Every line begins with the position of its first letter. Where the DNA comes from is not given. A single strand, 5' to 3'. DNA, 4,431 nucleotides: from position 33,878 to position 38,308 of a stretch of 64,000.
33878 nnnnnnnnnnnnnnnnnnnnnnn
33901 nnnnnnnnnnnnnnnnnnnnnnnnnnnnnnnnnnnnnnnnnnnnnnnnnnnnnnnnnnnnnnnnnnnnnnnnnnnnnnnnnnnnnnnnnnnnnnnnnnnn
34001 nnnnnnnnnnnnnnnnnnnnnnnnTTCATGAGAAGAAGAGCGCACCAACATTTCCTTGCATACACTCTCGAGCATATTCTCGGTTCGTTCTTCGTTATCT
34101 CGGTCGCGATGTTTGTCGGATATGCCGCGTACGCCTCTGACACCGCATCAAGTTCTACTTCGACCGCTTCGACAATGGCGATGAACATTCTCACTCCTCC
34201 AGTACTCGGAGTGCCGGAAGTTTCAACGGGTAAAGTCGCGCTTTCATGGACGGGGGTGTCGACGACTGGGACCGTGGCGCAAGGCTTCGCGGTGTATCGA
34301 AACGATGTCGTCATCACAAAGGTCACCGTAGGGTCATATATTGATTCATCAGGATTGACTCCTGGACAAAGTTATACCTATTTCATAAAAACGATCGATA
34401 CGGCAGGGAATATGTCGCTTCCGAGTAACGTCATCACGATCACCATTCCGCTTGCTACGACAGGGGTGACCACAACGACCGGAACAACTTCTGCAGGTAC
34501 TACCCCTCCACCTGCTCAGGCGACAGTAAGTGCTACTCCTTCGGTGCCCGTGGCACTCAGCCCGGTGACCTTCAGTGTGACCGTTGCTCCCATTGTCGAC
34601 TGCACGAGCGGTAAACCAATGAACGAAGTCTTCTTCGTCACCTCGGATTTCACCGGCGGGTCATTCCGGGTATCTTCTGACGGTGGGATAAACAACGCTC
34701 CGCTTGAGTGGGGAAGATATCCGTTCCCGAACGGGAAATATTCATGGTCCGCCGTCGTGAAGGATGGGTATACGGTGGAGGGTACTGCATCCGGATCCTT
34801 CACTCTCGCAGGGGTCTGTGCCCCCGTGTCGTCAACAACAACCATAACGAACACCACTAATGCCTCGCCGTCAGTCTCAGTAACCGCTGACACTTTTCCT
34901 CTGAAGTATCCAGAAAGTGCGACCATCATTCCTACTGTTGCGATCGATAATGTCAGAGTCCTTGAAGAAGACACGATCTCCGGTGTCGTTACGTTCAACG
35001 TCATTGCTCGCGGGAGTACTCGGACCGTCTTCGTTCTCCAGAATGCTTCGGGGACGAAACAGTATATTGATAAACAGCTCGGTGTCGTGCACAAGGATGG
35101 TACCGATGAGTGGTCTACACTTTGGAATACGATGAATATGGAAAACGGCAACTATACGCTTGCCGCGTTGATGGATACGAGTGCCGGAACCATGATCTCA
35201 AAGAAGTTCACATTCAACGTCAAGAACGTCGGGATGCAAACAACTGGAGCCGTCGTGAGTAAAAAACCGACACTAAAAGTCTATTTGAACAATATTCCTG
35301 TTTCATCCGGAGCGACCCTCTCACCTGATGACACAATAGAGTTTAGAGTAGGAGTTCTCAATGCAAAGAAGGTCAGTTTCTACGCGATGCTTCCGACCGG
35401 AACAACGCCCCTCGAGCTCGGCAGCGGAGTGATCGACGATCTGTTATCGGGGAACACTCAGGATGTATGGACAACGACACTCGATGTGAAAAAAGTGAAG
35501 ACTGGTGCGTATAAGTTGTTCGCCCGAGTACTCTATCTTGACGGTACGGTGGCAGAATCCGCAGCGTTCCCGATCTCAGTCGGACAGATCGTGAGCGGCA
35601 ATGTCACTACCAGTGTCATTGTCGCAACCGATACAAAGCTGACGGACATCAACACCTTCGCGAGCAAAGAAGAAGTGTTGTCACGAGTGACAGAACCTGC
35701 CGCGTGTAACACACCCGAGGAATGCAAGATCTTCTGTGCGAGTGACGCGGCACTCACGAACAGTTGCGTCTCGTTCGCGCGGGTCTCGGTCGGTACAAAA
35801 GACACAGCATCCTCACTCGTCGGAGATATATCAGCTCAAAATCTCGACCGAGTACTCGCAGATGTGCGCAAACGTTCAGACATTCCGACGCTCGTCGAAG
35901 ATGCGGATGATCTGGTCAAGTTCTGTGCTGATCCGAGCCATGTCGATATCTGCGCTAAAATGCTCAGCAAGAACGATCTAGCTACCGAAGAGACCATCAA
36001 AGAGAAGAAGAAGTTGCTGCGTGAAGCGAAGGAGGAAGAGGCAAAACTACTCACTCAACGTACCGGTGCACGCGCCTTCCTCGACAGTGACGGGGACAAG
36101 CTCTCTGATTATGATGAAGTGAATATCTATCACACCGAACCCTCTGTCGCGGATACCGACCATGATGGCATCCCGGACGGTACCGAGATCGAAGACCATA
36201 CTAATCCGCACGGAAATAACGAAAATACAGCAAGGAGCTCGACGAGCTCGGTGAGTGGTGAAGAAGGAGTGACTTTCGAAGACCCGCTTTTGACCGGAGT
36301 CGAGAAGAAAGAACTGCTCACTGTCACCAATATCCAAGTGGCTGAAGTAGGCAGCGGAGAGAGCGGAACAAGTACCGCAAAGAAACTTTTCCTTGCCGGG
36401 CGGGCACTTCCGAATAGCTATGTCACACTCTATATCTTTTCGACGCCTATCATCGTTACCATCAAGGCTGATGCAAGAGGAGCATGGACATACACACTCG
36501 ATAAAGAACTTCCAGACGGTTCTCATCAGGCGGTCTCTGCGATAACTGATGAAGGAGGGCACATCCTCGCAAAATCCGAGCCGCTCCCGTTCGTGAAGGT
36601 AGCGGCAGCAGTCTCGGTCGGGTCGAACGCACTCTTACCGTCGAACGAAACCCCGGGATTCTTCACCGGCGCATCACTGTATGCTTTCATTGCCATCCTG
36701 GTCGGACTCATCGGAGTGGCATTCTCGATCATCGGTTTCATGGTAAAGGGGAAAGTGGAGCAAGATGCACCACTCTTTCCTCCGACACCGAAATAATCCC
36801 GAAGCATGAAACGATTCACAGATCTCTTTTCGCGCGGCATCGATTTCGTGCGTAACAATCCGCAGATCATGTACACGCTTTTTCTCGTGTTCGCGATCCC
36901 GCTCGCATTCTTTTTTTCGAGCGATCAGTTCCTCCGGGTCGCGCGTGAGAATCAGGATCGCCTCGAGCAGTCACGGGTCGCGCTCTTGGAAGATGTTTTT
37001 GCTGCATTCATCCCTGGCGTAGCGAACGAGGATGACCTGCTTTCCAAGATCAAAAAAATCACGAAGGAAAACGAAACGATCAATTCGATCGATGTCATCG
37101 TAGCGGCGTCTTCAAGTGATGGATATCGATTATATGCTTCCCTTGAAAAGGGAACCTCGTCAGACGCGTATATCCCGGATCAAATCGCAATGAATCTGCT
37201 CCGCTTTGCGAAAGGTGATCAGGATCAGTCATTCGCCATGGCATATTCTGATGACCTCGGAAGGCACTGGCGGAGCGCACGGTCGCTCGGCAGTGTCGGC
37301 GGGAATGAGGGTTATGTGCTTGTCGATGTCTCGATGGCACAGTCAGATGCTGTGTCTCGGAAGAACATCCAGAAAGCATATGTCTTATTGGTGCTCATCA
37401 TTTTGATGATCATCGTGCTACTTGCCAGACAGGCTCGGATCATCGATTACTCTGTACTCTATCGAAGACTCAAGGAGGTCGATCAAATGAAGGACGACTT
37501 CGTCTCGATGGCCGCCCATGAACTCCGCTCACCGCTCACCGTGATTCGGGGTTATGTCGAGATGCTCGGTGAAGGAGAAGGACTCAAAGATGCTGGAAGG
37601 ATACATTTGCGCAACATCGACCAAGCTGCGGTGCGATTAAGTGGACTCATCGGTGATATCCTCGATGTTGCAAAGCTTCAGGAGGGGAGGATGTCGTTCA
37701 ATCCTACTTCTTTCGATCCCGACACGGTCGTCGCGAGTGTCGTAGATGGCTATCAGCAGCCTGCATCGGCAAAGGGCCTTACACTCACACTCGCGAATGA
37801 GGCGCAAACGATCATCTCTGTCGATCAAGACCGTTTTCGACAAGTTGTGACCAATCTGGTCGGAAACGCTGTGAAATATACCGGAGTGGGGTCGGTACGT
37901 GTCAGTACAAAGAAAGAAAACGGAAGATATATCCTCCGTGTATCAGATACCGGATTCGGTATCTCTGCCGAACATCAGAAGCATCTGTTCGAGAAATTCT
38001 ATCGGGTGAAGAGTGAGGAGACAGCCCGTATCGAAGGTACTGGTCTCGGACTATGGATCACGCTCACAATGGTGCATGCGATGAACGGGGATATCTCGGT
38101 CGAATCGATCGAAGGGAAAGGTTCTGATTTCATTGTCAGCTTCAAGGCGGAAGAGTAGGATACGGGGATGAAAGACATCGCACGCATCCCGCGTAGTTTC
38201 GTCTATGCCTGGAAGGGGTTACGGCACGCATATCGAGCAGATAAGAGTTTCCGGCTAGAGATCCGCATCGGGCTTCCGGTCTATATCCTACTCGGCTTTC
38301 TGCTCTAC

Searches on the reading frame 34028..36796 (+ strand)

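Call 61: search_protein_families(library=pfam, proteins=[window:34028-36796:+], max_evalue=0.00001)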
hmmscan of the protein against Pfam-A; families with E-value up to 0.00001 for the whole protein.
window:34028-36796:+ (922 aa): 1 family
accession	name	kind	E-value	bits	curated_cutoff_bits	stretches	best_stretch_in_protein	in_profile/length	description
PF19077.6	Big_13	-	6e-11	43.2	27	1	785-850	27-94/102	Bacterial Ig-like domain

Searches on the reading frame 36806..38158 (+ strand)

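Call 63: search_protein_families(library=pfam, proteins=[window:36806-38158:+], max_evalue=0.00001)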
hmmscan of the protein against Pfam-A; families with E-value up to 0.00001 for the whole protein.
window:36806-38158:+ (450 aa): 2 families
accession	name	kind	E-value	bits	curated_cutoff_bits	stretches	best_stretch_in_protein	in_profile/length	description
PF02518.31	HATPase_c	-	7.4e-26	91.2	26.4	1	340-449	2-110/111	Histidine kinase-, DNA gyrase B-, and HSP90-like ATPase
PF00512.31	HisKA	-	8.5e-17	61.4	26.9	1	228-294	1-66/66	His Kinase A (phospho-acceptor) domain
